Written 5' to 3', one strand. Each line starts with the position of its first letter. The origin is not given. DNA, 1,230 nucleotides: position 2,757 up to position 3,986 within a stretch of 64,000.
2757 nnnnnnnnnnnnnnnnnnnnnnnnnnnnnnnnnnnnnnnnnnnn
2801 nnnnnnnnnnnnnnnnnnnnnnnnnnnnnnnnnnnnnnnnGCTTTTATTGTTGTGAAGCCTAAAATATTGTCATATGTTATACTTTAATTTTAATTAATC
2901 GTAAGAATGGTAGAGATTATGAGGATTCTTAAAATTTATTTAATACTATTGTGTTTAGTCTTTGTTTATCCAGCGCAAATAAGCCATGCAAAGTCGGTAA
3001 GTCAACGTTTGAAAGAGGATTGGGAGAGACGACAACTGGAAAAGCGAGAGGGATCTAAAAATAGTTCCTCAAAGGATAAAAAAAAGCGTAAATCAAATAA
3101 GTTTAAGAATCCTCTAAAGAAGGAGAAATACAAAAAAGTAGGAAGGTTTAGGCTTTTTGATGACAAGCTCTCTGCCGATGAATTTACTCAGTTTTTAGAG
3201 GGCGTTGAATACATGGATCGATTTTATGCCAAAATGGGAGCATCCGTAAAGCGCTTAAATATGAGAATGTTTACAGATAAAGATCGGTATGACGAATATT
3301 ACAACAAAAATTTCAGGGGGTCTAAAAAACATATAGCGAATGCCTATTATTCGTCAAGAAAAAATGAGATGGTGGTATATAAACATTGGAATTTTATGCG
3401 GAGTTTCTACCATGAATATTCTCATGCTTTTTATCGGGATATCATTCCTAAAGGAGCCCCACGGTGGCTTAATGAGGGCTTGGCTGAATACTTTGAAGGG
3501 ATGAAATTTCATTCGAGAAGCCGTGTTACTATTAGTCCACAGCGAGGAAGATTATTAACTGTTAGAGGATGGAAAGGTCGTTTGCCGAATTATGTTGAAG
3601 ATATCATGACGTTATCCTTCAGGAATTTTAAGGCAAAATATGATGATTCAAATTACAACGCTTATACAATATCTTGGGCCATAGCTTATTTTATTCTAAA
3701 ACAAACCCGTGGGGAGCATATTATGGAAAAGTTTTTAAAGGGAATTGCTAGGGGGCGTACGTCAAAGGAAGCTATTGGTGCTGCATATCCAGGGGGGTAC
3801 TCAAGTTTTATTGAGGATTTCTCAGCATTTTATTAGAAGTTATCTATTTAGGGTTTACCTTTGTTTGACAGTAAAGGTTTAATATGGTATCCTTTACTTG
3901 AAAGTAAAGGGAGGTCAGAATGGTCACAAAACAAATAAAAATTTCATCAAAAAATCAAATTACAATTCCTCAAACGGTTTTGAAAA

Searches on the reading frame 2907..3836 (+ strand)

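Call 68: search_protein_families(library=pfam, proteins=[window:2907-3836:+], max_evalue=0.0001)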
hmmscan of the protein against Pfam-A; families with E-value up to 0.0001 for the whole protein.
window:2907-3836:+ (309 aa): 2 families
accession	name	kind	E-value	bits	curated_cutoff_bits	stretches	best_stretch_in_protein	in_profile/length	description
PF07607.17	DUF1570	-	5.8e-07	30.3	22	1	184-272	26-116/129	Protein of unknown function (DUF1570)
PF13485.12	Peptidase_MA_2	-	2.6e-05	24.6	32.4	0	243-294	134-184/201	Peptidase MA superfamily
